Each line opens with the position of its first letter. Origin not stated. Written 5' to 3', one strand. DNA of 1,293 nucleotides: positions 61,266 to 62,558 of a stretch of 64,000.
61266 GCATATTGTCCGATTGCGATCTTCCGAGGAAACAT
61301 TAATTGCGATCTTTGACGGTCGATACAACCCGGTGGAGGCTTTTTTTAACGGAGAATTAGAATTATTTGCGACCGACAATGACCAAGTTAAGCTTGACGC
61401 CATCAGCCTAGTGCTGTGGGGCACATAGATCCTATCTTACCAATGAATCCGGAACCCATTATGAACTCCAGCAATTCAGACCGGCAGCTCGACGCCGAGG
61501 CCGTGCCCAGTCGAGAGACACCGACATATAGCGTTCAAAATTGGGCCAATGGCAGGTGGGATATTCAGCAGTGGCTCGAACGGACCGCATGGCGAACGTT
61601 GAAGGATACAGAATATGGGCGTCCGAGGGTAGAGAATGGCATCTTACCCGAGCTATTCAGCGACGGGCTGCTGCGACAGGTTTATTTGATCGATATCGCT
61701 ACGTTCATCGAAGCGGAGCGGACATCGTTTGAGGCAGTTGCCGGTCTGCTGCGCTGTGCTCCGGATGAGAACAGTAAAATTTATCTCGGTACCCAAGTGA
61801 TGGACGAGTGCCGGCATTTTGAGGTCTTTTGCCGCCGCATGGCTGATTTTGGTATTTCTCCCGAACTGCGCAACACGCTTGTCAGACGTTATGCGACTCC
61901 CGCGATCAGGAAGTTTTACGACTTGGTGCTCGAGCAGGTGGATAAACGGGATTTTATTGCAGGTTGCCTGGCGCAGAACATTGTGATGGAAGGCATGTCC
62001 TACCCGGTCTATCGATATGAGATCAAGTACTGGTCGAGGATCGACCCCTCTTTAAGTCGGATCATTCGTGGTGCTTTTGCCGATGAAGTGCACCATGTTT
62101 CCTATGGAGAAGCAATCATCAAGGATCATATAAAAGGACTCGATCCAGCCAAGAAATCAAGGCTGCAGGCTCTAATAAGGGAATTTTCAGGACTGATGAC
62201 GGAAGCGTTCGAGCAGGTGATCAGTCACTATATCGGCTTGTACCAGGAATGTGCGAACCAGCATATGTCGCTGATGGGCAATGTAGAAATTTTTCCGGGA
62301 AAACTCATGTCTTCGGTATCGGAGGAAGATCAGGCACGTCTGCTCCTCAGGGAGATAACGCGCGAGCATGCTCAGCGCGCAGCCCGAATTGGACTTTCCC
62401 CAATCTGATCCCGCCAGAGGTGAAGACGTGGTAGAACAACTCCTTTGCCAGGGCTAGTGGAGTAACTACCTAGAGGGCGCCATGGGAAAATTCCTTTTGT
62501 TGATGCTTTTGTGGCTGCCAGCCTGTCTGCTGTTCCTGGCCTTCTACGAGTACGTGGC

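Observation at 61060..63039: SCP2 lipid carrier, ferritin-like diiron protein and CrtZ-sized His-box hydroxylase as a plus-strand tailoring operon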

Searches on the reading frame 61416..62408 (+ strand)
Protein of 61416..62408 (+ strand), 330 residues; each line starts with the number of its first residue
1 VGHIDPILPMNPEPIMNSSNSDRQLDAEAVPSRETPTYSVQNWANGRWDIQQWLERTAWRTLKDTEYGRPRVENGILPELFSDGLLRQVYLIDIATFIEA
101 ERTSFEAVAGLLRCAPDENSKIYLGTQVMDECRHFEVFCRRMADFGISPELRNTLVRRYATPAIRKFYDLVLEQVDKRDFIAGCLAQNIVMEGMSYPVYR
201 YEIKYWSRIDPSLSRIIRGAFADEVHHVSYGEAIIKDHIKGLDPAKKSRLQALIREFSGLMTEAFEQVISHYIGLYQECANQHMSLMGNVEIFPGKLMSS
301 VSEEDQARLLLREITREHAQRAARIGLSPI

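Call 3: search_protein_families(library=pfam, proteins=[window:61416-62408:+], max_evalue=0.01)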
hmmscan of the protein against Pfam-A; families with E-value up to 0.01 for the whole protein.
window:61416-62408:+ (330 aa): 4 families
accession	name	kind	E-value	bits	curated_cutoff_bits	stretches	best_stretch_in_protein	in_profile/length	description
PF11583.14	AurF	-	4.5e-06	26.5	29.6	1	112-264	95-236/282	P-aminobenzoate N-oxygenase AurF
PF00268.27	Ribonuc_red_sm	-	3.4e-05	23.8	33.6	1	110-275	71-248/281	Ribonucleotide reductase, small chain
PF11266.14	Ald_deCOase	-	0.00022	21.6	28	1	95-241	16-151/218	Long-chain fatty aldehyde decarbonylase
PF13794.12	MiaE_2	-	0.0061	16.7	25.2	1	99-267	16-167/185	tRNA-(MS[2]IO[6]A)-hydroxylase (MiaE)-like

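Call 4: search_protein_families(library=ncbifam, proteins=[window:61416-62408:+], max_evalue=0.01)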
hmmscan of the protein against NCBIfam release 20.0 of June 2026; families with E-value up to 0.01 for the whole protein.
window:61416-62408:+ (330 aa): 2 families
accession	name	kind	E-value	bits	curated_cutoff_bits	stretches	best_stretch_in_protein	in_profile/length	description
NF006200.0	PRK08326.1-3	equivalog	1.9e-05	24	194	1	105-261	84-249/321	R2-like ligand-binding oxidase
TIGR04059.1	Ald_deCOase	equivalog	0.00031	20.7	222.65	1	94-241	16-152/220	aldehyde oxygenase (deformylating)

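Call 5: search_solved_structures(query=window:61416-62408:+, max_evalue=1, show_alignments=3)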
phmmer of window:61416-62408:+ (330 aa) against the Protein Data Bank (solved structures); distinct sequences matched with E-value up to 1: 12.
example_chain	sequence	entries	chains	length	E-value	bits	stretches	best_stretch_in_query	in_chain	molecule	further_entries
6d9f_A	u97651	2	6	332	3.5e-23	85.7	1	48-327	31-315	Putative VlmB homolog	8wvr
4kvr_A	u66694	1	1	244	0.0049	19.5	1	77-250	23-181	Aldehyde decarbonylase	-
7qbk_A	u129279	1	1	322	0.01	18.4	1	121-240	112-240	R2-like ligand-binding oxidase (homolog II) from Sulfolobus acidocaldarius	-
2oc5_A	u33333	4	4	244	0.016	17.8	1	77-250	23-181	Hypothetical protein | Aldehyde decarbonylase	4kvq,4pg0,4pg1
4pgk_A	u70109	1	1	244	0.016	17.8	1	77-251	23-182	Aldehyde decarbonylase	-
4kvs_A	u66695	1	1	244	0.021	17.4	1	77-250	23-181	Aldehyde decarbonylase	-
4pgi_A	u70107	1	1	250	0.022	17.3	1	77-241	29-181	Aldehyde decarbonylase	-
4tw3_A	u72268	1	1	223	0.023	17.2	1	78-251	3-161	Aldehyde decarbonylase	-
7w78_A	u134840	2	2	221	0.058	15.9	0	232-320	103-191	Putative ABC transport system, ATP-binding protein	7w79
7w7a_A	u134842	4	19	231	0.068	15.7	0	232-320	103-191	Putative ABC transport system, ATP-binding protein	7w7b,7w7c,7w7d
9u78_A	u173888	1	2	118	0.1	15.2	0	181-230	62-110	Single Chain Protein of De Novo Designed Helix Bundles-4EH2 with KDPV Loop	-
5uxi_A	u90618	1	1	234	0.15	14.6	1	93-240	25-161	Aldehyde decarbonylase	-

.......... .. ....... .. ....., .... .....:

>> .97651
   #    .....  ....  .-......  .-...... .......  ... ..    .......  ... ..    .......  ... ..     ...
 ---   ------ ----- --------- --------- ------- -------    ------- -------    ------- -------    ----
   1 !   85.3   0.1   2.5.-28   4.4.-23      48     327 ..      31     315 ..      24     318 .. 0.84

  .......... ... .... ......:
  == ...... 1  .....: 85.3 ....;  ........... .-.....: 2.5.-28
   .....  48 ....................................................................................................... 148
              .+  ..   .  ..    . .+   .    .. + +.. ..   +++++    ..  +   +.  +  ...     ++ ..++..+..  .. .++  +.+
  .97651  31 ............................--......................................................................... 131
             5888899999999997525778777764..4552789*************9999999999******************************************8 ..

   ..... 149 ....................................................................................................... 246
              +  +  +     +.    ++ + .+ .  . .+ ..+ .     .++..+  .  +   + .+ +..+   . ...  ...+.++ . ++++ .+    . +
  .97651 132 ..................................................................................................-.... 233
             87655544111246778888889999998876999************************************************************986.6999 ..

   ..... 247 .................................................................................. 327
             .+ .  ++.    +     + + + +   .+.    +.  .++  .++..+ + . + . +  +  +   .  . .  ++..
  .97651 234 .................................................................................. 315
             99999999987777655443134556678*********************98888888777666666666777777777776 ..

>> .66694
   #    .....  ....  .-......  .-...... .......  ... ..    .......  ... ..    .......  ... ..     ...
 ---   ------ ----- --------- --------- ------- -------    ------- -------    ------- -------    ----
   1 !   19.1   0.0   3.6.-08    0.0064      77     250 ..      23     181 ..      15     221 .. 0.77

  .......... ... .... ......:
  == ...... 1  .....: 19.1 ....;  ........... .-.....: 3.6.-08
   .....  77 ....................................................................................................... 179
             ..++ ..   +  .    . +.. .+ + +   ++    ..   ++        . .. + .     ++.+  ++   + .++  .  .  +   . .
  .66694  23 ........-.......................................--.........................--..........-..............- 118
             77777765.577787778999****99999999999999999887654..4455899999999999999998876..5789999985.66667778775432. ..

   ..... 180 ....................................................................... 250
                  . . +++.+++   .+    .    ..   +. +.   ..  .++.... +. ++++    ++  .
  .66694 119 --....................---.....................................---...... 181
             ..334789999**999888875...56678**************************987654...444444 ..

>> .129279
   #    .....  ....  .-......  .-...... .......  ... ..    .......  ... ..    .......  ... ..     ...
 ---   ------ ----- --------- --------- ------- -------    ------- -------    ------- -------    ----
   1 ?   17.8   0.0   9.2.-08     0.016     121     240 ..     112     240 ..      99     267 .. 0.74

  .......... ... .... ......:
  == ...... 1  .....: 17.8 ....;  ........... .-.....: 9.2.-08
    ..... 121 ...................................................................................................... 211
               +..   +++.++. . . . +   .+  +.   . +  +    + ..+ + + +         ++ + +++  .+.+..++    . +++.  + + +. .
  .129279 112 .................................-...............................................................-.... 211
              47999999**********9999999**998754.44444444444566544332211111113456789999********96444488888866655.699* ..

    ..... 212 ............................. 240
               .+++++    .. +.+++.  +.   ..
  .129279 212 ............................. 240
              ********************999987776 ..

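Call 6: find_homologous_proteins(query=window:61416-62408:+)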
Query window:61416-62408:+ (330 aa): 221 proteins with E <= 0.001 among 2961 candidates; the best 120 are listed.
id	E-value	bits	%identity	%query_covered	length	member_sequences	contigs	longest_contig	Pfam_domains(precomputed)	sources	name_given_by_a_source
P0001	1.0e-187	641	90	95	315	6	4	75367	PF00268.28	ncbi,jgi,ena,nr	ncbi:MAG TPA: ferritin-like domain-containing protein [Burkholderiales bacterium]|nr:ferritin-like d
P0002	1.7e-177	608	84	95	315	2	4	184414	PF00268.28,PF11583.15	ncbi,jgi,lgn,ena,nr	ncbi:MAG TPA: ferritin-like domain-containing protein [Burkholderiales bacterium]|nr:ferritin-like d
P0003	4.3e-173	593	82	95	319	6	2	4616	PF00268.28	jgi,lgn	jgi:hypothetical protein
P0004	9.6e-162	556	77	94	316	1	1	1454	PF00268.28,PF11583.15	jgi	jgi:hypothetical protein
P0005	8.9e-161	553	78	90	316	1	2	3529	PF13794.13,PF11583.15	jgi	jgi:hypothetical protein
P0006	1.6e-158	545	75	94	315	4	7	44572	PF00268.28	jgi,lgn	jgi:hypothetical protein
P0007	7.2e-155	533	71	92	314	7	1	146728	PF11266.16,PF00268.28,PF11583.15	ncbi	ncbi:MAG: long-chain fatty aldehyde decarbonylase [Pseudomonadota bacterium]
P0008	8.5e-155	533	75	92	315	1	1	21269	PF11583.15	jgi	-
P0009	6.1e-154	530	73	95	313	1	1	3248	PF11583.15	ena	-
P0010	9.2e-153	526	71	95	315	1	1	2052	PF11583.15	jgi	jgi:hypothetical protein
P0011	1.3e-151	523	76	88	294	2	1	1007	PF00268.28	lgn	-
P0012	3.5e-150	518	71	92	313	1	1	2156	PF11583.15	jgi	jgi:hypothetical protein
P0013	3.7e-149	514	73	89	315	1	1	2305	PF00268.28,PF11583.15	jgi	-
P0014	1.8e-148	512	70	95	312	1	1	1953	PF00268.28,PF11583.15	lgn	-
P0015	1.3e-147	509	70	91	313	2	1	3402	PF00268.28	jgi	jgi:hypothetical protein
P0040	1.2e-118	414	58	95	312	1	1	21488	-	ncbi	-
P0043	2.4e-118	413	60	89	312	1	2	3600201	PF00268.28,PF11583.15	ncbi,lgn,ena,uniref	ncbi:ribonucleotide-diphosphate reductase subunit beta [Ampullimonas aquatilis]|uniref:ribonucleotid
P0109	8.0e-104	366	54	91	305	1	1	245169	PF00268.28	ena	-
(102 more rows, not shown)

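Call 8: find_encoding_contigs(protein=P0043, flank=10000, max_places=2)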
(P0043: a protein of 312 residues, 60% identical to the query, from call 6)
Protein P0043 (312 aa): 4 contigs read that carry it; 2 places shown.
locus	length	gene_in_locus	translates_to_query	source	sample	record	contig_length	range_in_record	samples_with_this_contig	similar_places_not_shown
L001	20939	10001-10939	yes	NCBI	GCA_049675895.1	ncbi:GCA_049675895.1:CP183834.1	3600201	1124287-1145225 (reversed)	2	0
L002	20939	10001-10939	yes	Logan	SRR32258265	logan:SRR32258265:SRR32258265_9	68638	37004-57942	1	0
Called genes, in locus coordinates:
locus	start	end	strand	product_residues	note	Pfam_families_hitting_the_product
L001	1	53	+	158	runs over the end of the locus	PF05425:CopD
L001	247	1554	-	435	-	PF00324:AA_permease, PF13520:AA_permease_2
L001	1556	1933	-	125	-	-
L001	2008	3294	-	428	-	PF06980:DUF1302 (faint)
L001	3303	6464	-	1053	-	PF03176:MMPL, PF07044:DUF1329 (faint), PF17131:TP_0789-like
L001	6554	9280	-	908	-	PF00202:Aminotran_3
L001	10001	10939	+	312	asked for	PF00268:Ribonuc_red_sm, PF11583:AurF (faint)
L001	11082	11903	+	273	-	PF00487:FA_desaturase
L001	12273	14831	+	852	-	PF07715:Plug, PF00593:TonB_dep_Rec_b-barrel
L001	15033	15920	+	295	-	PF20181:DUF6544, PF21900:DUF6920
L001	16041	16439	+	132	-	PF00583:Acetyltransf_1, PF13673:Acetyltransf_10, PF13508:Acetyltransf_7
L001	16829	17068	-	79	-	-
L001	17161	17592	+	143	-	PF00355:Rieske, PF13806:Rieske_2 (weak)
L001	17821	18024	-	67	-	-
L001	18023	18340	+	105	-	-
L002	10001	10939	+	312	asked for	PF00268:Ribonuc_red_sm, PF11583:AurF (faint)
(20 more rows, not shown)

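Call 18: search_dna_similar(query=window:61416-62408:+, collection=plasmids, mode=protein, max_evalue=0.001, max_rows=20)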
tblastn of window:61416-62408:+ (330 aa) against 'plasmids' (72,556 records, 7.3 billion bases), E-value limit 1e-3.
Records with a match: 24; places in all: 24; records where one place covers at least 80% of the query: 5.
Best place of each record, by identity: <60% 24.
By first word of the organism name: Streptomyces 19; Burkholderia 3; Rhodococcus 1; Nonomuraea 1.
By predicted mobility (MOB-suite, as given by PLSDB): non-mobilizable 20; conjugative 3; mobilizable 1.
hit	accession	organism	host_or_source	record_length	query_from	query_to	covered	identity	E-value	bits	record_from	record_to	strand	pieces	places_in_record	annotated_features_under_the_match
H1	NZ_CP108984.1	Streptomyces sp. NBC_00726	-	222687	49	304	78%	30.1%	3e-24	110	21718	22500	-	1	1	VlmB-like protein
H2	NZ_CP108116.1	Streptomyces sp. NBC_00212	-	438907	49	327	85%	27.6%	7e-18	92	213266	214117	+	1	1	VlmB-like protein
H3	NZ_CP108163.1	Streptomyces sp. NBC_00158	-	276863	49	295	75%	28.0%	4e-21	101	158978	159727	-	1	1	VlmB-like protein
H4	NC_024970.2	Streptomyces lavendulae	-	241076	49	304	78%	26.8%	3e-21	101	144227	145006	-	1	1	VlmB-like protein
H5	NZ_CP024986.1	Streptomyces lavendulae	pure culture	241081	49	304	78%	26.8%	3e-21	101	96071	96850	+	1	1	VlmB-like protein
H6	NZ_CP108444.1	Streptomyces sp. NBC_01276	-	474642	49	295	75%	27.6%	2e-20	99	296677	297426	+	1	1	VlmB-like protein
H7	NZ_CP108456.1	Streptomyces sp. NBC_01267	-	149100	49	327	85%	24.4%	8e-17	89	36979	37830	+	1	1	VlmB-like protein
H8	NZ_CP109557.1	Streptomyces sp. NBC_01387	-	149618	49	327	85%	24.4%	8e-17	89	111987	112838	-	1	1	VlmB-like protein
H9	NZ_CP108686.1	Streptomyces sp. NBC_01014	-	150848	49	327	85%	24.4%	8e-17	89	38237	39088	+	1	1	VlmB-like protein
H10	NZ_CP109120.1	Streptomyces sp. NBC_01766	-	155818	49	327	85%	24.4%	8e-17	89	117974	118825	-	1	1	VlmB-like protein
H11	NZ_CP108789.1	Streptomyces sp. NBC_00887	-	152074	49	298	76%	26.3%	8e-16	86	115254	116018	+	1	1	VlmB-like protein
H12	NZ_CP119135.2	Streptomyces sp. FXJ1.172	cell culture,red soil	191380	47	304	78%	25.1%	6e-14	80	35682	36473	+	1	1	VlmB-like protein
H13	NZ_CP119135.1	Streptomyces sp. FXJ1.172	-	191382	47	304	78%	25.1%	6e-14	80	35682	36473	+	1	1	VlmB-like protein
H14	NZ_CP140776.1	Streptomyces goshikiensis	cell culture,soil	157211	47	231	56%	27.5%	2e-4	50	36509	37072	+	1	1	ribonucleotide-diphosphate reductase subunit beta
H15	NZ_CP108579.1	Streptomyces goshikiensis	-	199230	47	231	56%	27.5%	2e-4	50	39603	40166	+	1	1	ribonucleotide-diphosphate reductase subunit beta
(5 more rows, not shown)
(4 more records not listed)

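Call 19: get_annotated_region(hit=H1, flank=15000)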
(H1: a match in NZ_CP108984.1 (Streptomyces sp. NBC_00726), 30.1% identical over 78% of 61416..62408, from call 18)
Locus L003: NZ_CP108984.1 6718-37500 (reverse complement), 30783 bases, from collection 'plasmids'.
description: Streptomyces sp. NBC_00726 plasmid unnamed1, complete sequence
organism: Streptomyces sp. NBC_00726 (NCBI taxid 2903674)
taxonomy: Bacteria; Actinomycetota; Actinomycetes; Kitasatosporales; Streptomycetaceae; Streptomyces; Streptomyces sp. NBC 00726
host: -; source: -; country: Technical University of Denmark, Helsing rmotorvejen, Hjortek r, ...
typing (MOB-suite, as given by PLSDB): non-mobilizable
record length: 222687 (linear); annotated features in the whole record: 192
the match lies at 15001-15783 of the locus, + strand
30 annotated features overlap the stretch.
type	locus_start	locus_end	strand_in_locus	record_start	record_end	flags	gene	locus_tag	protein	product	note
CDS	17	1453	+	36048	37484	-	-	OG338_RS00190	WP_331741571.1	MFS transporter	-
CDS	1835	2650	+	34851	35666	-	-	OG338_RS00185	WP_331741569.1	AfsR/SARP family transcriptional regulator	-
CDS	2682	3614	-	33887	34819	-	cysD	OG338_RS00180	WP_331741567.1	sulfate adenylyltransferase subunit CysD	GO:0019419 - sulfate reduction [Evidence IEA]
CDS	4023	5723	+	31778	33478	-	-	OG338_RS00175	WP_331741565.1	hypothetical protein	-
CDS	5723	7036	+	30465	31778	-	-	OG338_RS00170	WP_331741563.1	hypothetical protein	-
CDS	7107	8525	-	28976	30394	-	-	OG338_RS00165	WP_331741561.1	aminotransferase class V-fold PLP-dependent enzyme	-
CDS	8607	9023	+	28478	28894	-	-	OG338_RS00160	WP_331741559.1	nuclear transport factor 2 family protein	-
CDS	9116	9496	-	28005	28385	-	-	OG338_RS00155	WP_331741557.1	hypothetical protein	-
CDS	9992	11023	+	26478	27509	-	-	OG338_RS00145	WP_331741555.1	iron-containing redox enzyme family protein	-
CDS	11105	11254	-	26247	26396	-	-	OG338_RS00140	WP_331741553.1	hypothetical protein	-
CDS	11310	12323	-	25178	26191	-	-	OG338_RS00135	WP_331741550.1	DUF2156 domain-containing protein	-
CDS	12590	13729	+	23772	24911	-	-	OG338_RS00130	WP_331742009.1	acyl-CoA dehydrogenase family protein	-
CDS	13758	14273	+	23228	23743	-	-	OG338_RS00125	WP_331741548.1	hypothetical protein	-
CDS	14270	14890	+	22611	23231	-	-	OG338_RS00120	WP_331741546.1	flavin reductase family protein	-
CDS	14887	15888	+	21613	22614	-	-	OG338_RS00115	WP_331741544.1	VlmB-like protein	-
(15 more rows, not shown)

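Call 27: find_related_loci(query=A1, collection=genome_contigs, flank=10000)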
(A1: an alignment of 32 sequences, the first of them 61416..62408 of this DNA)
Query A1 (330 aa) in genome_contigs; peptide patterns used: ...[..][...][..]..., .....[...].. (x = any residue, [..] = any of these).
203 stretches matched a pattern; 35 encode a relative of the query (tblastn E <= 1e-3); 35 distinct loci.
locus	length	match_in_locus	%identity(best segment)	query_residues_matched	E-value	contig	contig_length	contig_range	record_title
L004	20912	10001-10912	71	15-318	2e-156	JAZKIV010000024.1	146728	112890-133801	MAG: Pseudomonadota bacterium isolate ADI_DC_SW_02_SPN_11032020-bin063 DCSW02SPN_B063_0_000000000024, whole genome shotg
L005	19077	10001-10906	73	16-318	7e-156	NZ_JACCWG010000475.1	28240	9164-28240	MAG: Ramlibacter sp. isolate MGR_bin146 SD2897-2912_k127_8326841, whole genome shotgun sequence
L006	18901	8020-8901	60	35-328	2e-128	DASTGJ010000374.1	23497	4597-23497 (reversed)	MAG TPA_asm: Kofleriaceae bacterium isolate SMAG_U27 k141_637449, whole genome shotgun sequence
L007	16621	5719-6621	61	27-328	6e-128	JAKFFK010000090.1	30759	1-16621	MAG: Paucimonas sp. isolate LC098 contig-124_1513, whole genome shotgun sequence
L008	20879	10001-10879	60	34-327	4e-125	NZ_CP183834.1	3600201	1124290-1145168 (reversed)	Ampullimonas aquatilis strain LMG 28208 chromosome, complete genome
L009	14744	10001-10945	57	13-327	4e-125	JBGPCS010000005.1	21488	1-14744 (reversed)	MAG: Sulfurifustaceae bacterium isolate OBJ_0618_050_43 k141_13342_length_21488_cov_8.0000, whole genome shotgun sequenc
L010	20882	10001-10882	61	34-327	2e-123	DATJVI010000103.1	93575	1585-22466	MAG TPA_asm: Burkholderiales bacterium isolate SMAG_U15069 k141_4945046, whole genome shotgun sequence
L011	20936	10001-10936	54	10-328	6e-117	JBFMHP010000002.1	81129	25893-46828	MAG: Pseudomonadota bacterium isolate MAG326 MAG326_2, whole genome shotgun sequence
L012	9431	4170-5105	54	16-328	3e-113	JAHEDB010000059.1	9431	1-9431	MAG: Chromatiales bacterium isolate Ww186 NODE_17813_length_9431_cov_4.149517, whole genome shotgun sequence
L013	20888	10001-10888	53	33-328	2e-108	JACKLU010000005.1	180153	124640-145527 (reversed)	MAG: Burkholderiales bacterium isolate HK-STAS-PROT-100 HK-STAS-PROT-100_5, whole genome shotgun sequence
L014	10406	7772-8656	53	33-328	3e-108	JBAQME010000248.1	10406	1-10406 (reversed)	MAG: Methylotenera sp. isolate MFD12022_ilm_asm_bin7 k127_36061, whole genome shotgun sequence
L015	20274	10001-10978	51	3-327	2e-107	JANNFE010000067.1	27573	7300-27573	MAG: Betaproteobacteria bacterium isolate OTE_75_metabat_331 OTE_75_k141_1836512, whole genome shotgun sequence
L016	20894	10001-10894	52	28-327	4e-103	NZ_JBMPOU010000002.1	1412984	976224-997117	Undibacterium sp. Ji22W NODE_2_length_1412984_cov_68.343439_2, whole genome shotgun sequence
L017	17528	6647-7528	52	33-328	4e-103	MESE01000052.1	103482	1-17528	MAG: Burkholderiales bacterium RIFCSPLOWO2_02_FULL_57_36 rifcsplowo2_02_scaffold_206, whole genome shotgun sequence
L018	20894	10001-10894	52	28-327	9e-103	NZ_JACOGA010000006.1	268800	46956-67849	Undibacterium flavidum strain LX15W 6, whole genome shotgun sequence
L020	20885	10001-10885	50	33-328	5e-102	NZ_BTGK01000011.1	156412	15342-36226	Pseudoalteromonas sp. MTN2-4 Contig11, whole genome shotgun sequence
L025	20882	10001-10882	51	33-327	2e-100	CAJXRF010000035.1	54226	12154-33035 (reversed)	MAG TPA_asm: uncultured Bermanella sp. isolate SRR3933281_bin.2_MetaBAT_v2.12.1_MAG genome assembly, contig: NODE_81_len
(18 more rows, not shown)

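Call 29: find_encoding_contigs(protein=P0002, flank=10000, max_places=1)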
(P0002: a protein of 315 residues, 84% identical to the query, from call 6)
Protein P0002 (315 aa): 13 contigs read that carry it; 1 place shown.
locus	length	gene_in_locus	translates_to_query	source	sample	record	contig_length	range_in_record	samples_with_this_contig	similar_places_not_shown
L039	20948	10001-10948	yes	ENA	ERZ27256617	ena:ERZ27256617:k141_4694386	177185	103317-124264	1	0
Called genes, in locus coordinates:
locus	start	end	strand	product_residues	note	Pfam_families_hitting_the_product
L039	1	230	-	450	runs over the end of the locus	PF01946:Thi4 (faint), PF01266:DAO, PF13454:NAD_binding_9 (faint)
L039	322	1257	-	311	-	PF00781:DAGK_cat, PF19279:YegS_C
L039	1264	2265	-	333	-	PF09924:LPG_synthase_C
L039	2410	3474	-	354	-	-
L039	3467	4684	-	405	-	PF00890:FAD_binding_2 (faint), PF01266:DAO (weak), PF01494:FAD_binding_3, PF03486:HI0933_like (faint), PF04820:Trp_halogenase (faint), PF07992:Pyr_redox_2 (weak), PF12831:FAD_oxidored (weak), PF08491:SE (weak), +1 more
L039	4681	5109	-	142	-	-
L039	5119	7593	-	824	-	PF00202:Aminotran_3, PF01488:Shikimate_DH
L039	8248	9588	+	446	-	PF13520:AA_permease_2, PF00324:AA_permease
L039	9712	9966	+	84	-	-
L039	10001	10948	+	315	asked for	PF00268:Ribonuc_red_sm (weak), PF11583:AurF (weak)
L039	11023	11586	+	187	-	PF04116:FA_hydroxylase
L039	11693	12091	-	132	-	PF03949:Malic_M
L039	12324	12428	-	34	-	-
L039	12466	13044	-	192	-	-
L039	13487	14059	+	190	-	PF00117:GATase, PF07722:Peptidase_C26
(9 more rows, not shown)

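Call 30: find_encoding_contigs(protein=P0109, flank=10000, max_places=1)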
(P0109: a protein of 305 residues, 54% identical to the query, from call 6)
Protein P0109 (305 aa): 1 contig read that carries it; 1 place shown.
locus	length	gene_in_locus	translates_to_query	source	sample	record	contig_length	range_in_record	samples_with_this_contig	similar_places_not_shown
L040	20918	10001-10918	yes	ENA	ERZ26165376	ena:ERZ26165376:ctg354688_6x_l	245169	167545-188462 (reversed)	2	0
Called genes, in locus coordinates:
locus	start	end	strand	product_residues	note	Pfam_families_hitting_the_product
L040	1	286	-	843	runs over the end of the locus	PF02687:FtsX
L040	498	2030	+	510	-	PF02203:TarH, PF12729:4HB_MCP_1, PF00672:HAMP, PF00015:MCPsignal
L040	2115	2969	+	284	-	PF02900:LigB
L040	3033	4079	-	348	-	PF00962:A_deaminase, PF19326:AMP_deaminase (weak)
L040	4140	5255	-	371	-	PF13433:Peripla_BP_5, PF13458:Peripla_BP_6, PF01094:ANF_receptor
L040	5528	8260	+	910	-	PF00202:Aminotran_3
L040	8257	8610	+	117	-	-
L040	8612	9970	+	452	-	-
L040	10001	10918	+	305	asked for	PF00268:Ribonuc_red_sm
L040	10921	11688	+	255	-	-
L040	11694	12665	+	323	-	PF00487:FA_desaturase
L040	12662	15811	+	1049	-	PF03176:MMPL, PF07044:DUF1329 (weak), PF17131:TP_0789-like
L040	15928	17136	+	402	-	PF06980:DUF1302 (faint)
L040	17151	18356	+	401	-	PF01073:3Beta_HSD (weak), PF01370:Epimerase, PF07993:NAD_binding_4, PF13460:NAD_binding_10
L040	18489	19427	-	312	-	PF00126:HTH_1, PF03466:LysR_substrate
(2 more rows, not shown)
